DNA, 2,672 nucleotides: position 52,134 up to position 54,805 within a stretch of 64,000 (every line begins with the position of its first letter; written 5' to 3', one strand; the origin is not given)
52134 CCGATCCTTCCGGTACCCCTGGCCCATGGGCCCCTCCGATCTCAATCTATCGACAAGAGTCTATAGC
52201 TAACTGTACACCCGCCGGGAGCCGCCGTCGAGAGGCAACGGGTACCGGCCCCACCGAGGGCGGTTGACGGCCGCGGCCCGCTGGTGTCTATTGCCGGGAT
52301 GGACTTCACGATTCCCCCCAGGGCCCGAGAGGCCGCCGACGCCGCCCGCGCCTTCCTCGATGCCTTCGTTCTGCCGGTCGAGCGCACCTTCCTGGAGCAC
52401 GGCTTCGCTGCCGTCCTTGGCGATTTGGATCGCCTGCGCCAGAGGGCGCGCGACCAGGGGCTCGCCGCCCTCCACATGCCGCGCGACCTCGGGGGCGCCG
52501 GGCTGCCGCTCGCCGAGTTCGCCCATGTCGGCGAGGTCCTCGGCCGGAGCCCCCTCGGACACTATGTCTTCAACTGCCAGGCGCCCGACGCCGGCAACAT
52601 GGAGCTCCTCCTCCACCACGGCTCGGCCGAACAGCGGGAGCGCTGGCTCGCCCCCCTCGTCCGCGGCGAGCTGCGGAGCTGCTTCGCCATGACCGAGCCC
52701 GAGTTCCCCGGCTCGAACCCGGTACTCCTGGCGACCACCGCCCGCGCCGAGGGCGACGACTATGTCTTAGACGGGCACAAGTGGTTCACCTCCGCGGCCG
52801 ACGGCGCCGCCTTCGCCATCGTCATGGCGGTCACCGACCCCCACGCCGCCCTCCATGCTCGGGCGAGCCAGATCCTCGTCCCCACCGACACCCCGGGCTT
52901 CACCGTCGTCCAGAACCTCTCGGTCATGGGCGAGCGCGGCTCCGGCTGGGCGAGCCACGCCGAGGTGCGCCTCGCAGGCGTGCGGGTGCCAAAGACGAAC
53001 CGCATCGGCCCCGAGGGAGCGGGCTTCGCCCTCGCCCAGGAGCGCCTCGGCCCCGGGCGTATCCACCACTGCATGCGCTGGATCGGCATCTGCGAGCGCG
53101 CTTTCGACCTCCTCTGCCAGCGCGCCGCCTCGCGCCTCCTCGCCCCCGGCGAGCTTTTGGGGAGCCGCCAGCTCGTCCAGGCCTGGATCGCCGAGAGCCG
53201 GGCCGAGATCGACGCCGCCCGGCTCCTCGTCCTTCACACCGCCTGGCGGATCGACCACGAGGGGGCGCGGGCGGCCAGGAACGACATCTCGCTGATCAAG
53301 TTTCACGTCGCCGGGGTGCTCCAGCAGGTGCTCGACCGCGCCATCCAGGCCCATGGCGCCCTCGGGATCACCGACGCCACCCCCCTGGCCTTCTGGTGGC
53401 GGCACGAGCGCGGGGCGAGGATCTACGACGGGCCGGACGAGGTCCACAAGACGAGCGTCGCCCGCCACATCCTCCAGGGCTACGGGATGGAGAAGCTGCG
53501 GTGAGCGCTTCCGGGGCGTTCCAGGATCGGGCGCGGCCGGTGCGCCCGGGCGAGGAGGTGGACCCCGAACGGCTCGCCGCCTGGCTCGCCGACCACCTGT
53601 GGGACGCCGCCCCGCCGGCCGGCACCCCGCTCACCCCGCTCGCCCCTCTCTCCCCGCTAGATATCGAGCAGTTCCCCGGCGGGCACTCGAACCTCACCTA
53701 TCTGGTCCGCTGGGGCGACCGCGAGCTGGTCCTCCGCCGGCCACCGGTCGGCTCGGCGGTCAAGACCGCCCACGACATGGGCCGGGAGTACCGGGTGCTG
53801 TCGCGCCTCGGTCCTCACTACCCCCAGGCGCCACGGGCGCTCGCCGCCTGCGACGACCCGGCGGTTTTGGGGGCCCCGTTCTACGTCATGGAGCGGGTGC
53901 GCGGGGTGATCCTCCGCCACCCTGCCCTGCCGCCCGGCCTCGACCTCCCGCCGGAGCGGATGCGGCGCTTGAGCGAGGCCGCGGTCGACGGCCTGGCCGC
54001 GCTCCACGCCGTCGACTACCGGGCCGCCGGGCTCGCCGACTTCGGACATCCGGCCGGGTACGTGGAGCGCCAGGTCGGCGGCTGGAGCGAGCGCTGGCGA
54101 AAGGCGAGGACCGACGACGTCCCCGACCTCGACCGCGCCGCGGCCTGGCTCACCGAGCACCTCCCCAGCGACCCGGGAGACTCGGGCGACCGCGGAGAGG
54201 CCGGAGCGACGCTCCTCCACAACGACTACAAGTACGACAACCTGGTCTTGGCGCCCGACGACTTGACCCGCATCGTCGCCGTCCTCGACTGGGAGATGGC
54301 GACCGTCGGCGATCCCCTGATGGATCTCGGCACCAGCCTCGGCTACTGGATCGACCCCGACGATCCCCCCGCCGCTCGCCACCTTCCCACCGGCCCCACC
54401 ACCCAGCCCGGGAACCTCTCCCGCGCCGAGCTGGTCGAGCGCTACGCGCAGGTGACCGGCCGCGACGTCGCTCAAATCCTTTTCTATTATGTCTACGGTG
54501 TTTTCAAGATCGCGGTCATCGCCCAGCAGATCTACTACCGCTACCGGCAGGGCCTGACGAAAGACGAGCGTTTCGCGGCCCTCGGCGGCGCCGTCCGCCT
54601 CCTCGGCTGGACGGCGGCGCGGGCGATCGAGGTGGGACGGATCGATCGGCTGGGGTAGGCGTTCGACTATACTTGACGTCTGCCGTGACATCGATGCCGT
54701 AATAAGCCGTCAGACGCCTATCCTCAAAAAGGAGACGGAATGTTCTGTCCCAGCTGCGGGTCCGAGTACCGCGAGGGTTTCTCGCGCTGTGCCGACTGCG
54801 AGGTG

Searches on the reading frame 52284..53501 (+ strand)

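Call 27: search_protein_families(library=pfam, proteins=[window:52284-53501:+], max_evalue=0.001)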
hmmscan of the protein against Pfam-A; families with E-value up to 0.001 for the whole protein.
window:52284-53501:+ (406 aa): 4 families
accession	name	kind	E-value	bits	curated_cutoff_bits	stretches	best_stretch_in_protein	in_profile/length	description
PF00441.29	Acyl-CoA_dh_1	-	1.1e-34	120.2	22.4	1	245-397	1-150/150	Acyl-CoA dehydrogenase, C-terminal domain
PF02770.24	Acyl-CoA_dh_M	-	3.3e-18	66.1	33.3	1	133-222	1-89/97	Acyl-CoA dehydrogenase, middle domain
PF02771.21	Acyl-CoA_dh_N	-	3.2e-13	50.5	22.9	1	14-129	4-113/113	Acyl-CoA dehydrogenase, N-terminal domain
PF08028.16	Acyl-CoA_dh_2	-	8.5e-13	49.2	22.7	1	262-374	3-122/134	Acyl-CoA dehydrogenase, C-terminal domain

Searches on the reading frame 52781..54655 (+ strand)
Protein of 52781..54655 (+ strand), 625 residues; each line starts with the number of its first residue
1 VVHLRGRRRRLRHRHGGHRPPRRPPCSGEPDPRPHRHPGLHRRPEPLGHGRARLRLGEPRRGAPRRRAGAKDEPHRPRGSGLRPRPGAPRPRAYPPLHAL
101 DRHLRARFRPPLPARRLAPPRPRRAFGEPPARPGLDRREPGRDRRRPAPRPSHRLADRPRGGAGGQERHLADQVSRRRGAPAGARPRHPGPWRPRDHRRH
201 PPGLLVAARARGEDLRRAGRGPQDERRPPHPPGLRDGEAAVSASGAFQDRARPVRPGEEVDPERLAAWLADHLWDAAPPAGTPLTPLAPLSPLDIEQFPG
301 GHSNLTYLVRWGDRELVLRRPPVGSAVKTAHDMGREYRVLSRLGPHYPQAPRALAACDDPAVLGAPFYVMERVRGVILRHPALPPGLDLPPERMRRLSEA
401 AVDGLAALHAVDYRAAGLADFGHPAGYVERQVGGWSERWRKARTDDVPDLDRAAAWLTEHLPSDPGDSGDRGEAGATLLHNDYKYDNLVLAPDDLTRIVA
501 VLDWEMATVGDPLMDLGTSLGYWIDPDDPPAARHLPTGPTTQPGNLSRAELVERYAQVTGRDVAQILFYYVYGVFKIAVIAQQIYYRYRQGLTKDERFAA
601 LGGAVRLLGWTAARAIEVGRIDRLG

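Call 27: search_protein_families(library=pfam, proteins=[window:52781-54655:+], max_evalue=0.001)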
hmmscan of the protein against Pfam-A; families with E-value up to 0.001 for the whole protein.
window:52781-54655:+ (625 aa): 1 family
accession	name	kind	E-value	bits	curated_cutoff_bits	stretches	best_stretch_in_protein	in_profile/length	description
PF01636.29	APH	-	6.2e-48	164.1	23.2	1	294-534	1-224/239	Phosphotransferase enzyme family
